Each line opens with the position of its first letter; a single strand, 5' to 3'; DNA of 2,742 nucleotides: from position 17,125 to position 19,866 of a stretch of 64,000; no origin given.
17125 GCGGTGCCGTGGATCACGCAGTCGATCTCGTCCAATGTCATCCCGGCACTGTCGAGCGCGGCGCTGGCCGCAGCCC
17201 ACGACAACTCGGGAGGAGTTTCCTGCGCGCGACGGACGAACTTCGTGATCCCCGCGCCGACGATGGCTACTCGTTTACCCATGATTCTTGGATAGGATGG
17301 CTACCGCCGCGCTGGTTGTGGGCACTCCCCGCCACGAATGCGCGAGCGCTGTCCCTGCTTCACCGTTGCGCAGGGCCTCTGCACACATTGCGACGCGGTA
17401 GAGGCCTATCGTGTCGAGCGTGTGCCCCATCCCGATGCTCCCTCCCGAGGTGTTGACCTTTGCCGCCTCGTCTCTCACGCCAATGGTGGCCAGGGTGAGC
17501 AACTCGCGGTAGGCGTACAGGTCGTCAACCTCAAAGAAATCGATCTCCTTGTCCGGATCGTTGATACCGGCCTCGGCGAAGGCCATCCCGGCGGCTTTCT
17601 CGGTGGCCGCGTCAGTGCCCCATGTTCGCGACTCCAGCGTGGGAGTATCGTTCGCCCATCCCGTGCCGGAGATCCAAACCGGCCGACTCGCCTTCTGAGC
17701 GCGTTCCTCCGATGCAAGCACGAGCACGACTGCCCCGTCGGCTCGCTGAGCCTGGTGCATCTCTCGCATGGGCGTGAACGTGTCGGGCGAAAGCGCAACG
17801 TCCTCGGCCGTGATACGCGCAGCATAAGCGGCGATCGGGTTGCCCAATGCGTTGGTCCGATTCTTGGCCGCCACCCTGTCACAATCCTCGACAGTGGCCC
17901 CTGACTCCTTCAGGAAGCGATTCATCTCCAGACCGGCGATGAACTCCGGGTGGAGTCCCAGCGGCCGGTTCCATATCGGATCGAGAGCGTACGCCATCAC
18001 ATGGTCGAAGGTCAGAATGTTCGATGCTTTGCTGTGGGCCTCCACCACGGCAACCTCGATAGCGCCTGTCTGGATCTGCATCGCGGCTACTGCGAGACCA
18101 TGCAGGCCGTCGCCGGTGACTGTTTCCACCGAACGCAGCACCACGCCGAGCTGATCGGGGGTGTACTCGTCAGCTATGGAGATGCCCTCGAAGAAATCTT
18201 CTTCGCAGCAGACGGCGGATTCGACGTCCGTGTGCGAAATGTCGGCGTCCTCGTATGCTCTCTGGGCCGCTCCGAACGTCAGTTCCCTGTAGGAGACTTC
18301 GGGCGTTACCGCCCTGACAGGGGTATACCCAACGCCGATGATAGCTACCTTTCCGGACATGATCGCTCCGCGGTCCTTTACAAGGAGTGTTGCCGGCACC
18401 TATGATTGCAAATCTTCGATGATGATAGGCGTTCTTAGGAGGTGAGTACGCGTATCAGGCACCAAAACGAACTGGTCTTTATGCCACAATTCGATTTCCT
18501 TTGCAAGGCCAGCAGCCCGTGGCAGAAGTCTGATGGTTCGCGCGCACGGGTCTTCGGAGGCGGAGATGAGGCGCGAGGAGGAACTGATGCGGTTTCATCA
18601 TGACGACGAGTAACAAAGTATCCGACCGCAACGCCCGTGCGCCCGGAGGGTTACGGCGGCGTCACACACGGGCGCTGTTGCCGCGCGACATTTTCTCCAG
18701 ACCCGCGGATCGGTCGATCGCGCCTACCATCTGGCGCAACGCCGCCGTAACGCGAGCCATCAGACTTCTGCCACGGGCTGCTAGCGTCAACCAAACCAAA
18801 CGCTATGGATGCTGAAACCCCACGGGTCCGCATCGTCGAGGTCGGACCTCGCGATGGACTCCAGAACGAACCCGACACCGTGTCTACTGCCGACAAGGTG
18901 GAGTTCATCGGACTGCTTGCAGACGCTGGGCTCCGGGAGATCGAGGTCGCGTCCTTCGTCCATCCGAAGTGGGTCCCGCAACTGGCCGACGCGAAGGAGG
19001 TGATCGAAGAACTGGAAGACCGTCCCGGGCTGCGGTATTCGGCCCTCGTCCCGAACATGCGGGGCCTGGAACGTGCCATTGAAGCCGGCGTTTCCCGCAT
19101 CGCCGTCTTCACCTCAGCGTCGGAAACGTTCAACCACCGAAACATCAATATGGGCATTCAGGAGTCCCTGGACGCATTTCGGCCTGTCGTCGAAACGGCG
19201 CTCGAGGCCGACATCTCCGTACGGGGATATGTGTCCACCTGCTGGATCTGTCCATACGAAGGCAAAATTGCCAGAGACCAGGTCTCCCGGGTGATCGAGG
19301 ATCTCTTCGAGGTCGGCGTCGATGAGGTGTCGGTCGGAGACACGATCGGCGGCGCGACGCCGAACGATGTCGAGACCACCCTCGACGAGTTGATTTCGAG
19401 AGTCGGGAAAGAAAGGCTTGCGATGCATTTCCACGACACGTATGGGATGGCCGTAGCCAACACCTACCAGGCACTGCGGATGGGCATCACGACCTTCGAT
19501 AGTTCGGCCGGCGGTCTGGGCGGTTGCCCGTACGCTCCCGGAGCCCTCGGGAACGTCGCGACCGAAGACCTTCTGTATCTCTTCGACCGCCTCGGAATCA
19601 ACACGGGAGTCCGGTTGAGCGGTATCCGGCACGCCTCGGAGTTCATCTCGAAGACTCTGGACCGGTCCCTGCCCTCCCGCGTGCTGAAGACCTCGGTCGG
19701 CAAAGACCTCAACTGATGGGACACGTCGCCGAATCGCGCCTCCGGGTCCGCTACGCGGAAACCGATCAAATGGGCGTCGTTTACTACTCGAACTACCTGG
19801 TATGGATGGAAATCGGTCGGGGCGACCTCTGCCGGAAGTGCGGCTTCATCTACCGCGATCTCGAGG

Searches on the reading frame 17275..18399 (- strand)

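Call 35: search_protein_families(library=pfam, proteins=[window:17275-18399:-])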
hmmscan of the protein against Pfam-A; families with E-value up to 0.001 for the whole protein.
window:17275-18399:- (374 aa): 3 families
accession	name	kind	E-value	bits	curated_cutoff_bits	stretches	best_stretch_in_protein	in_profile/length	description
PF02803.24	Thiolase_C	-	9e-09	35.5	27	1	269-364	27-118/123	Thiolase, C-terminal domain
PF22691.2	Thiolase_C_1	-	9.9e-07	29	28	0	250-308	4-60/144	Thiolase C-terminal domain-like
PF00108.29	Thiolase_N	-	4.1e-06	26.8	26.4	1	18-191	1-191/260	Thiolase, N-terminal domain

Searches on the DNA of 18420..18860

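Call 79: search_rna_families(source=window, start=18420, end=18860, threshold=evalue, max_evalue=1)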
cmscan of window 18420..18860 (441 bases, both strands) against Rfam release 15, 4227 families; matches with E-value up to 1: 0.
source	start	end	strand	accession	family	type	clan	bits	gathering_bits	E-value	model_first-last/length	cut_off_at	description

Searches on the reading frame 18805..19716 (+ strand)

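Call 35: search_protein_families(library=pfam, proteins=[window:18805-19716:+])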
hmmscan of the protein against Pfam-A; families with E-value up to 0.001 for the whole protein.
window:18805-19716:+ (303 aa): 1 family
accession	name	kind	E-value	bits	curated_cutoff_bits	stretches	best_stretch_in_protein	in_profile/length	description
PF00682.25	HMGL-like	-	2.6e-49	168.4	29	1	7-281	1-260/260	HMGL-like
